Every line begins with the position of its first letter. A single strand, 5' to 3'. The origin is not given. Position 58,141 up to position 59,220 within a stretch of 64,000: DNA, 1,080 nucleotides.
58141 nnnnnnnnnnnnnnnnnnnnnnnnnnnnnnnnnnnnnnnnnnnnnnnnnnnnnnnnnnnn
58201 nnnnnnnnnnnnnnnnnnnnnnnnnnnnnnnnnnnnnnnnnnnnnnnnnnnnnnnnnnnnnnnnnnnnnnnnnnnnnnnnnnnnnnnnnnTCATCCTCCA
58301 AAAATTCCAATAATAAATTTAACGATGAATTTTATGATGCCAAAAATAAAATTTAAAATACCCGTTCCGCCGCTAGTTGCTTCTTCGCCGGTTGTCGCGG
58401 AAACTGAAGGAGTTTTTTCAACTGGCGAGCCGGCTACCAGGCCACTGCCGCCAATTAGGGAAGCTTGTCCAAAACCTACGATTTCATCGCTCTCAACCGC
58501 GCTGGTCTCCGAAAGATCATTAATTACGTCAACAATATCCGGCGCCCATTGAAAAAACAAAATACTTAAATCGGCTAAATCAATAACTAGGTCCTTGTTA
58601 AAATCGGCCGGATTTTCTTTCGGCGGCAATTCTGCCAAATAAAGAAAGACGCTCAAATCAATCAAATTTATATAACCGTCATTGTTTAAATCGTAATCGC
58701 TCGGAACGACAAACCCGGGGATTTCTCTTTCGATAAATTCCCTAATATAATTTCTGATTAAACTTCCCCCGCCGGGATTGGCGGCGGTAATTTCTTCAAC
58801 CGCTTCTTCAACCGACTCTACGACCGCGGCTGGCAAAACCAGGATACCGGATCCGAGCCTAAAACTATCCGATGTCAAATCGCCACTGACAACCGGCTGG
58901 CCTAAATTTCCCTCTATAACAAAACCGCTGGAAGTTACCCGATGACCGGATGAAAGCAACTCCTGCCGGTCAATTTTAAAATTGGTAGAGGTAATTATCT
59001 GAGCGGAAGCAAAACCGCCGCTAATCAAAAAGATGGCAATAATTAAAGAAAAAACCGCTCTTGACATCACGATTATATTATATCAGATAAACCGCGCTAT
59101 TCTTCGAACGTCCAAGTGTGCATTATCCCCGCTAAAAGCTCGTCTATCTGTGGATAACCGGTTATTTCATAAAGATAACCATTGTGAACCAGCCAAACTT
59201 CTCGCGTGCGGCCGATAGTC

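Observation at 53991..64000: Self-contained cohesin-dockerin surface-protein operon: three tandem cohesin-domain paralogs, a dockerin-repeat protein, a BNR beta-propeller giant protein and an FG-GAP protein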

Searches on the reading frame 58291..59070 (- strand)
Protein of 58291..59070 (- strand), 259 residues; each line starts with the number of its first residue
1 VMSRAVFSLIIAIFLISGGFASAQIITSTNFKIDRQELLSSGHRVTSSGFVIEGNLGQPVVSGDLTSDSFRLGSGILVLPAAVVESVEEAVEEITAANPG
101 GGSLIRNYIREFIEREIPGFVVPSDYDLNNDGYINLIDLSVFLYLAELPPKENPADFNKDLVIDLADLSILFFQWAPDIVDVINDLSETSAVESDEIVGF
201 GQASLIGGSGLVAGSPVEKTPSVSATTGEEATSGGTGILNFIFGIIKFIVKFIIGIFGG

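Call 3: search_protein_families(library=pfam, proteins=[window:58291-59070:-], max_evalue=1)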
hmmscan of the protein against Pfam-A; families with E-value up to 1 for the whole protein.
window:58291-59070:- (259 aa): 4 families
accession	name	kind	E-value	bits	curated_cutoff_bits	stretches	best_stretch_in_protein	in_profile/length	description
PF00404.24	Dockerin_1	-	0.0036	17.9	22.9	2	126-171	2-52/57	Dockerin type I domain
PF00036.39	EF-hand_1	-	0.21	11.7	25.4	1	125-139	8-22/29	EF hand domain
PF13202.12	EF-hand_5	-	0.22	11.5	25.9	0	126-140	8-22/25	EF hand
PF13405.12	EF-hand_6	-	0.51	10.7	25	0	126-142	9-25/30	EF-hand domain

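Call 4: search_protein_families(library=ncbifam, proteins=[window:58291-59070:-], max_evalue=1)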
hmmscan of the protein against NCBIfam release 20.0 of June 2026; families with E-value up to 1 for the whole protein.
window:58291-59070:- (259 aa): 1 family
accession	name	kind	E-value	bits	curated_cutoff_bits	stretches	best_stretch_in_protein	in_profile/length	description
NF058579.1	CPR_pilus_PamT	equivalog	0.0015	18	240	1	5-78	6-79/241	CPR-type pilus protein PamT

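Call 17: find_homologous_proteins(query=window:58291-59070:-)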
Query window:58291-59070:- (259 aa): 2 proteins with E <= 0.001 among 2432 candidates.
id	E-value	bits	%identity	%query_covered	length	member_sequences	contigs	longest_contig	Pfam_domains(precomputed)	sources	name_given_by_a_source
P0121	2.1e-157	540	100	100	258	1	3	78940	-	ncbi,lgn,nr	ncbi:MAG: hypothetical protein HYT03_01940 [Candidatus Harrisonbacteria bacterium]|nr:hypothetical p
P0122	5.7e-49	185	54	62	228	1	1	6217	-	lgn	-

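Call 18: find_encoding_contigs(protein=P0121, flank=10000, max_places=3)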
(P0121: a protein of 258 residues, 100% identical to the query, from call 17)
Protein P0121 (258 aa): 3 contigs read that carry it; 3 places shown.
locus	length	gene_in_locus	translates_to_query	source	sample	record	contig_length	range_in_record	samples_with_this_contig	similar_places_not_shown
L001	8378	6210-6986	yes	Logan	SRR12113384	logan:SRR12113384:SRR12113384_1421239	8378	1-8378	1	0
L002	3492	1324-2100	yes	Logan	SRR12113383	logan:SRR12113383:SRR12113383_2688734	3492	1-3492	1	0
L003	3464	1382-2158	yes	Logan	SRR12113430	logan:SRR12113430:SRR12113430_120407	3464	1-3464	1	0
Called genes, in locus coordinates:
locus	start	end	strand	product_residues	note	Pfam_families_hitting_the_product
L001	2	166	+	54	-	?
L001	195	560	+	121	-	-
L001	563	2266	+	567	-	PF01839:FG-GAP (faint), PF13517:FG-GAP_3 (faint)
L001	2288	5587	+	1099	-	-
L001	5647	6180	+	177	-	-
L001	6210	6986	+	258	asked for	-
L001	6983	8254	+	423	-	-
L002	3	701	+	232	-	?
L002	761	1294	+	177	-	-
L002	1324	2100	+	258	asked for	-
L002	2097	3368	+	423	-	-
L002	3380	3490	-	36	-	?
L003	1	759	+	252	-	?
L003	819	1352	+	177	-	-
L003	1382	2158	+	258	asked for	-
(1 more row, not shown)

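Call 19: find_encoding_contigs(protein=P0122, flank=10000, max_places=3)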
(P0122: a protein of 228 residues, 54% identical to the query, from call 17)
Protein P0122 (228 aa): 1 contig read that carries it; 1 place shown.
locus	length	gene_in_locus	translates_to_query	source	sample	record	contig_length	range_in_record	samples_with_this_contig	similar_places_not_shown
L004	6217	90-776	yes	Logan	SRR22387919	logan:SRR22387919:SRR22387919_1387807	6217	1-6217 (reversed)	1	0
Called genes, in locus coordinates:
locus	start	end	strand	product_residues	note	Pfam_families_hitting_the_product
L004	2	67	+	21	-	?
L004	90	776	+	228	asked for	-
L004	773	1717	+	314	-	-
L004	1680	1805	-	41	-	-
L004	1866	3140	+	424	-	PF00270:DEAD, PF04851:ResIII, PF00271:Helicase_C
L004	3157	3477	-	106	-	-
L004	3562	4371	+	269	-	PF01551:Peptidase_M23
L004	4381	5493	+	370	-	PF01520:Amidase_3, PF01471:PG_binding_1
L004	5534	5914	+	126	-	-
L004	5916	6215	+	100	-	?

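Call 33: search_protein_families(library=pfam, proteins=[P0122, L001:174-560:+, L001:563-2266:+], max_evalue=0.1)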
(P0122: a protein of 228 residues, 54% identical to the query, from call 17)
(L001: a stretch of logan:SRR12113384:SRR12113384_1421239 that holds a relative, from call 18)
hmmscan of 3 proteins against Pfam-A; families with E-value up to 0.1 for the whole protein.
P0122 (228 aa): 1 family
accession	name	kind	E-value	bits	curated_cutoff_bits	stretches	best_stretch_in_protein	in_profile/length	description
PF00404.24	Dockerin_1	-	0.025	15.2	22.9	1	121-166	2-52/57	Dockerin type I domain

L001:174-560:+ (128 aa): 0 families

L001:563-2266:+ (567 aa): 3 families
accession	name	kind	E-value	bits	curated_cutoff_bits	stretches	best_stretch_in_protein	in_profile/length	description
PF01839.29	FG-GAP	-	4.7e-24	84.3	22.1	5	415-443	9-36/37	FG-GAP repeat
PF13517.12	FG-GAP_3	-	3.8e-09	37.4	26.9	3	361-425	1-60/61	FG-GAP-like repeat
PF13360.13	PQQ_2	-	0.015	15.4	27.6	0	149-239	83-163/233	Outer membrane protein assembly factor BamB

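Call 34: search_protein_families(library=ncbifam, proteins=[P0122, L001:174-560:+, L001:563-2266:+], max_evalue=0.1)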
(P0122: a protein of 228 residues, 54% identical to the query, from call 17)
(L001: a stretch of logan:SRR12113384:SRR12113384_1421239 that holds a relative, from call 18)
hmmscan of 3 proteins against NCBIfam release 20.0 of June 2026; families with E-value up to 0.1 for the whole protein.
P0122 (228 aa): 1 family
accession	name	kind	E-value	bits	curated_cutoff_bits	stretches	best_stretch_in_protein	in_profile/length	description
NF058579.1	CPR_pilus_PamT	equivalog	0.0008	18.9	240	1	6-79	4-77/241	CPR-type pilus protein PamT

L001:174-560:+ (128 aa): 0 families

L001:563-2266:+ (567 aa): 1 family
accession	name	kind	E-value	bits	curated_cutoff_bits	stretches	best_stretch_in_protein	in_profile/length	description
NF047539.1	XAC2610_fam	domain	3.4e-06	27.5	35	0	359-381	3-25/89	XAC2610-related protein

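Call 36: search_protein_representatives(alignment_id=A3)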
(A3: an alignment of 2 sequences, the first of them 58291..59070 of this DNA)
Query: 2 sequences, 268 profile positions. Proteins with E-value up to 0.001 (for the whole library): 600; up to 1e-10: 82; up to 1e-30: 4. The best 150 are listed.
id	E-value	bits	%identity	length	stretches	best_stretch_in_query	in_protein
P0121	1.2e-147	506.7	-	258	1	3-263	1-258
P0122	1.0e-116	405.3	-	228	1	1-268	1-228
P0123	2.0e-59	217.4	-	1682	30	97-127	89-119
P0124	1.6e-49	184.9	-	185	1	25-156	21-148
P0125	4.8e-25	104.7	-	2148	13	128-175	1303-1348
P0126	9.1e-21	90.7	-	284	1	24-187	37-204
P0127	1.3e-20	90.1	-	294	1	22-181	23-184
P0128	2.6e-20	89.2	-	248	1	11-190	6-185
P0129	6.3e-20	87.9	-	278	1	15-266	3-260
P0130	1.8e-18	83.2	-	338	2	62-265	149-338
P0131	3.3e-18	82.3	-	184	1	9-179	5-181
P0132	5.5e-18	81.5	-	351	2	100-266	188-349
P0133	1.1e-17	80.5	-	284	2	112-220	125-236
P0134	2.1e-17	79.7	-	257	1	4-256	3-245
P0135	2.3e-17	79.5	-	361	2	69-261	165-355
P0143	1.9e-16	76.5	-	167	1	24-179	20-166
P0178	1.1e-12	64.1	-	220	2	7-109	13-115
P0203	1.1e-10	57.7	-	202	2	24-153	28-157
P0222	2.5e-09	53.1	-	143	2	10-79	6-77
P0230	6.8e-09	51.7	-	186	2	12-149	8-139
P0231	7.0e-09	51.7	-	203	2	14-147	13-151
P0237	1.3e-08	50.8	-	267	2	4-86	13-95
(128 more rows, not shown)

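Call 53: predict_structure(alignment_id=A4)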
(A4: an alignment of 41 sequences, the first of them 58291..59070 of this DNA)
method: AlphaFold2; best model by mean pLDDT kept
length: 259 residues; sequences in the alignment: 41
mean_pLDDT: 66.6   pTM: 0.33
mean pLDDT of the five models: 66.6, 65.0, 65.0, 64.7, 62.3
residues with pLDDT >= 90: 43; 70-90: 61; 50-70: 89; < 50: 66
segments of 3 or more residues with pLDDT < 50: 36-39, 57-67, 70-74, 98-102, 196-204, 206-234
pLDDT, mean of each block of 10 residues (from residue 1): 80 79 62 51 56 48 45 50 69 58 60 68 76 91 92 92 94 75 66 50 42 43 45 65 89 83
secondary structure, 60 per line:
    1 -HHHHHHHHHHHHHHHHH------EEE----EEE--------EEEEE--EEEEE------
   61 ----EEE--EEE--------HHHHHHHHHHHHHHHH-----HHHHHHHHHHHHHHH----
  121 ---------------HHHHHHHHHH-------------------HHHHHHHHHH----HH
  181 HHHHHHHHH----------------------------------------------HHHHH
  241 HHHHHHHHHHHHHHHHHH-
elements in order: H2-18 E25-27 E32-34 E43-47 E50-54 E65-67 E70-72 H81-96 H102-116 H136-145 H165-174 H179-189 H236-258

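Call 57: fold_search(model_id=the predicted structure, library=pdb)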
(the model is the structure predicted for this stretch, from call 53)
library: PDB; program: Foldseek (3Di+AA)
matches with E <= 10: 4; with E <= 0.001: 0
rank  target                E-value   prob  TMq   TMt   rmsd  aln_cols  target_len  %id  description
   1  7n61_1D               5.6e+00  0.02  0.11  0.06  14.8       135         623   14  structure of C2 projections and MIPs (released 2022-05-18)
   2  8soj_B                7.2e+00  0.01  0.11  0.08  27.8       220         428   12  Cryo-EM structure of human CST bound to POT1(ESDL)/TPP1 in the absence of telomeric ssDNA (released 2023-06-07)
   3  6l35_F                9.9e+00  0.01  0.09  0.14  24.2       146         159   16  PSI-LHCI Supercomplex from Physcometrella patens (released 2021-02-10)
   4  2is5_B                9.9e+00  0.01  0.10  0.14  13.1       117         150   13  Crystal structure of 3 residues truncated version of protein NMB1012 from Neisseria meningitides (released 2006-11-14)

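Call 62: search_protein_families(library=ncbifam, proteins=[P0237, P0178, P0222, P0203, P0230, P0231, P0128, P0134, P0143], max_evalue=0.01)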
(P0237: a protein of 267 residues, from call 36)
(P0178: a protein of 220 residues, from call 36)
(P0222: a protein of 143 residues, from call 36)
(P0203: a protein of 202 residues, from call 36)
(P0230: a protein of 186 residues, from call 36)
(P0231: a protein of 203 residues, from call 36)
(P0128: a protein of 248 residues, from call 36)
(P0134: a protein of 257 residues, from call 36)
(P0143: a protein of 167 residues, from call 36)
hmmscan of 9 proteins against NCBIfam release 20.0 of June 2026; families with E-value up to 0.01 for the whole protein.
P0237 (267 aa): 2 families
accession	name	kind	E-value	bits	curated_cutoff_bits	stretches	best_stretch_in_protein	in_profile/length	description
NF041611.1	exoglucan_CbhB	equivalog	1.5e-09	36.5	1950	1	91-196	705-803/997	exoglucanase CbhB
NF058579.1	CPR_pilus_PamT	equivalog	3.1e-05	23.5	240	1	18-126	5-116/241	CPR-type pilus protein PamT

P0178 (220 aa): 1 family
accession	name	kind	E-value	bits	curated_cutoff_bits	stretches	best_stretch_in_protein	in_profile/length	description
NF058579.1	CPR_pilus_PamT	equivalog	0.00029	20.3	240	1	22-89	10-78/241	CPR-type pilus protein PamT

P0222 (143 aa): 1 family
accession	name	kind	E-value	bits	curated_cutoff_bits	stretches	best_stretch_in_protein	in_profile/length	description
NF041540.1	dockerin_GC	domain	1.7e-06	28.3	29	1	87-140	1-64/67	GC-type dockerin domain-anchored protein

P0203 (202 aa): 1 family
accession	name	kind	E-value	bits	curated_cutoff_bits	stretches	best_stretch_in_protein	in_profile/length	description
NF058579.1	CPR_pilus_PamT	equivalog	9.1e-08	31.8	240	1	11-83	5-78/241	CPR-type pilus protein PamT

P0230 (186 aa): 0 families

P0231 (203 aa): 1 family
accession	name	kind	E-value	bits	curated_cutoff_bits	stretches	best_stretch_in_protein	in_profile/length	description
NF058579.1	CPR_pilus_PamT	equivalog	0.00022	20.7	240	1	9-83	6-82/241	CPR-type pilus protein PamT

P0128 (248 aa): 1 family
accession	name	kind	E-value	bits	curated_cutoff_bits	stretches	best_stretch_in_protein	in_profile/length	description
NF058579.1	CPR_pilus_PamT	equivalog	7.1e-08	32.1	240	1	5-83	8-86/241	CPR-type pilus protein PamT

P0134 (257 aa): 2 families
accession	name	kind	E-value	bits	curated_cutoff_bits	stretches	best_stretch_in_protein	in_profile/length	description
NF058579.1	CPR_pilus_PamT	equivalog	0.001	18.6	240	1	6-79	5-79/241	CPR-type pilus protein PamT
NF041540.1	dockerin_GC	domain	0.0067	16.8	29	0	121-169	11-64/67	GC-type dockerin domain-anchored protein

P0143 (167 aa): 1 family
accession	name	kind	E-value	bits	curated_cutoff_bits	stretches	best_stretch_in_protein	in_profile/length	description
NF058579.1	CPR_pilus_PamT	equivalog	1.5e-07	31.1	240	1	5-75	7-78/241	CPR-type pilus protein PamT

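Call 97: search_solved_structures(query=A4, max_evalue=0.01)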
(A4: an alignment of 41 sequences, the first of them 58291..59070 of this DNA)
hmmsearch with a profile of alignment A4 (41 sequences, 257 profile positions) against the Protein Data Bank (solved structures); distinct sequences matched with E-value up to 0.01: 14.
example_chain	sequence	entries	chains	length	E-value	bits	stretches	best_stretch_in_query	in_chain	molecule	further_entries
2y3n_B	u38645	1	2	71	4.2e-06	29.6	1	124-175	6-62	CELLULOSOMAL FAMILY-48 PROCESSIVE GLYCOSIDE HYDROLASE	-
4fl4_A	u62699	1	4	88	1.7e-05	27.5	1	124-171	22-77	Glycoside hydrolase family 9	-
2jnk_A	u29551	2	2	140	7.1e-05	25.5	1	121-168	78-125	Hyalurononglucosaminidase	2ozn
1daq_A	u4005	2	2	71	0.00018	24.2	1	125-171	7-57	ENDOGLUCANASE SS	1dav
2mte_A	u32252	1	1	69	0.00018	24.2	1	125-171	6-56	Cellulose 1,4-beta-cellobiosidase (reducing end) CelS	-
4cj0_A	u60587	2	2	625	0.00023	23.9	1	124-170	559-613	ENDOGLUCANASE D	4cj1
1clc_A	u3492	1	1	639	0.00024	23.8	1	124-170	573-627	ENDOGLUCANASE CELD; EC: 3.2.1.4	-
2yik_A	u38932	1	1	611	0.00045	22.9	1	112-169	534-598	ENDOGLUCANASE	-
6kg9_A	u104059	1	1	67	0.00058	22.6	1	125-170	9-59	And cellulose-binding endoglucanase family 9 CelL ortholog dockerin domain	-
6kgc_B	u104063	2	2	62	0.0014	21.3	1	125-169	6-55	And cellulose-binding endoglucanase family 9 CelL ortholog dockerin domain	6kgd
6kge_D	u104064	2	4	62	0.0015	21.2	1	125-169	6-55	And cellulose-binding endoglucanase family 9 CelL ortholog dockerin domain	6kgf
9qfa_A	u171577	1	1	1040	0.0035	20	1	105-178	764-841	Ruminococcus bromii Amy12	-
5lxv_B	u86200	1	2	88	0.0078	18.8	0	124-166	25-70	Carbohydrate-binding protein WP_009985128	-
2vn6_B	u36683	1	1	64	0.0091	18.6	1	125-169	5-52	ENDOGLUCANASE A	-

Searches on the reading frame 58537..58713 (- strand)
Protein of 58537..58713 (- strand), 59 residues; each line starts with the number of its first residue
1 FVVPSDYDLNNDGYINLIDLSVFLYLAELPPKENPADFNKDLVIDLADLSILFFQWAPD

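Call 60: search_solved_structures(query=A6, max_evalue=0.1, show_alignments=3)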
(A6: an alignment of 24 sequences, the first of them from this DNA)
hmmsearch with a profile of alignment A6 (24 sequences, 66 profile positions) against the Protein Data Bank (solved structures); distinct sequences matched with E-value up to 0.1: 146 (the best 60 are shown).
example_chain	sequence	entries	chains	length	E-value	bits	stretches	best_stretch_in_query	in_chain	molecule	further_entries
2y3n_B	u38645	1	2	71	5.5e-07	32.3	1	13-61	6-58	CELLULOSOMAL FAMILY-48 PROCESSIVE GLYCOSIDE HYDROLASE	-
4fl4_A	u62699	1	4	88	1.1e-05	28.1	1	13-59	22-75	Glycoside hydrolase family 9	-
6kg9_A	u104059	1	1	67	2.8e-05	26.8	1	13-60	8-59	And cellulose-binding endoglucanase family 9 CelL ortholog dockerin domain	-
2jnk_A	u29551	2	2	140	2.9e-05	26.8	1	13-58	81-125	Hyalurononglucosaminidase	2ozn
1daq_A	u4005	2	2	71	4.9e-05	26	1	14-59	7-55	ENDOGLUCANASE SS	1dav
2mte_A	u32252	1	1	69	5e-05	26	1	14-59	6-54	Cellulose 1,4-beta-cellobiosidase (reducing end) CelS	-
6kgc_B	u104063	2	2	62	6.3e-05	25.7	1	14-59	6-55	And cellulose-binding endoglucanase family 9 CelL ortholog dockerin domain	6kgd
6kge_D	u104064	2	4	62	6.8e-05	25.6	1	14-60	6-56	And cellulose-binding endoglucanase family 9 CelL ortholog dockerin domain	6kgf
3ox6_A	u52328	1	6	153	0.00011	25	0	10-57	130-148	Calcium-binding protein 1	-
3ox5_A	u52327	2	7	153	0.00012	24.8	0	10-57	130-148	Calcium-binding protein 1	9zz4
2lan_A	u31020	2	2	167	0.00018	24.2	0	10-57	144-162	Calcium-binding protein 1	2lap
1clc_A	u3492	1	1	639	0.00026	23.7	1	13-59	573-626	ENDOGLUCANASE CELD; EC: 3.2.1.4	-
4cj0_A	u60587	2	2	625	0.00027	23.7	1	13-59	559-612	ENDOGLUCANASE D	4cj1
3k21_A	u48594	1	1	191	0.00031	23.5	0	11-47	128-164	Calcium-dependent protein kinase 3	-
5lxv_B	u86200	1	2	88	0.00051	22.8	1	11-56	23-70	Carbohydrate-binding protein WP_009985128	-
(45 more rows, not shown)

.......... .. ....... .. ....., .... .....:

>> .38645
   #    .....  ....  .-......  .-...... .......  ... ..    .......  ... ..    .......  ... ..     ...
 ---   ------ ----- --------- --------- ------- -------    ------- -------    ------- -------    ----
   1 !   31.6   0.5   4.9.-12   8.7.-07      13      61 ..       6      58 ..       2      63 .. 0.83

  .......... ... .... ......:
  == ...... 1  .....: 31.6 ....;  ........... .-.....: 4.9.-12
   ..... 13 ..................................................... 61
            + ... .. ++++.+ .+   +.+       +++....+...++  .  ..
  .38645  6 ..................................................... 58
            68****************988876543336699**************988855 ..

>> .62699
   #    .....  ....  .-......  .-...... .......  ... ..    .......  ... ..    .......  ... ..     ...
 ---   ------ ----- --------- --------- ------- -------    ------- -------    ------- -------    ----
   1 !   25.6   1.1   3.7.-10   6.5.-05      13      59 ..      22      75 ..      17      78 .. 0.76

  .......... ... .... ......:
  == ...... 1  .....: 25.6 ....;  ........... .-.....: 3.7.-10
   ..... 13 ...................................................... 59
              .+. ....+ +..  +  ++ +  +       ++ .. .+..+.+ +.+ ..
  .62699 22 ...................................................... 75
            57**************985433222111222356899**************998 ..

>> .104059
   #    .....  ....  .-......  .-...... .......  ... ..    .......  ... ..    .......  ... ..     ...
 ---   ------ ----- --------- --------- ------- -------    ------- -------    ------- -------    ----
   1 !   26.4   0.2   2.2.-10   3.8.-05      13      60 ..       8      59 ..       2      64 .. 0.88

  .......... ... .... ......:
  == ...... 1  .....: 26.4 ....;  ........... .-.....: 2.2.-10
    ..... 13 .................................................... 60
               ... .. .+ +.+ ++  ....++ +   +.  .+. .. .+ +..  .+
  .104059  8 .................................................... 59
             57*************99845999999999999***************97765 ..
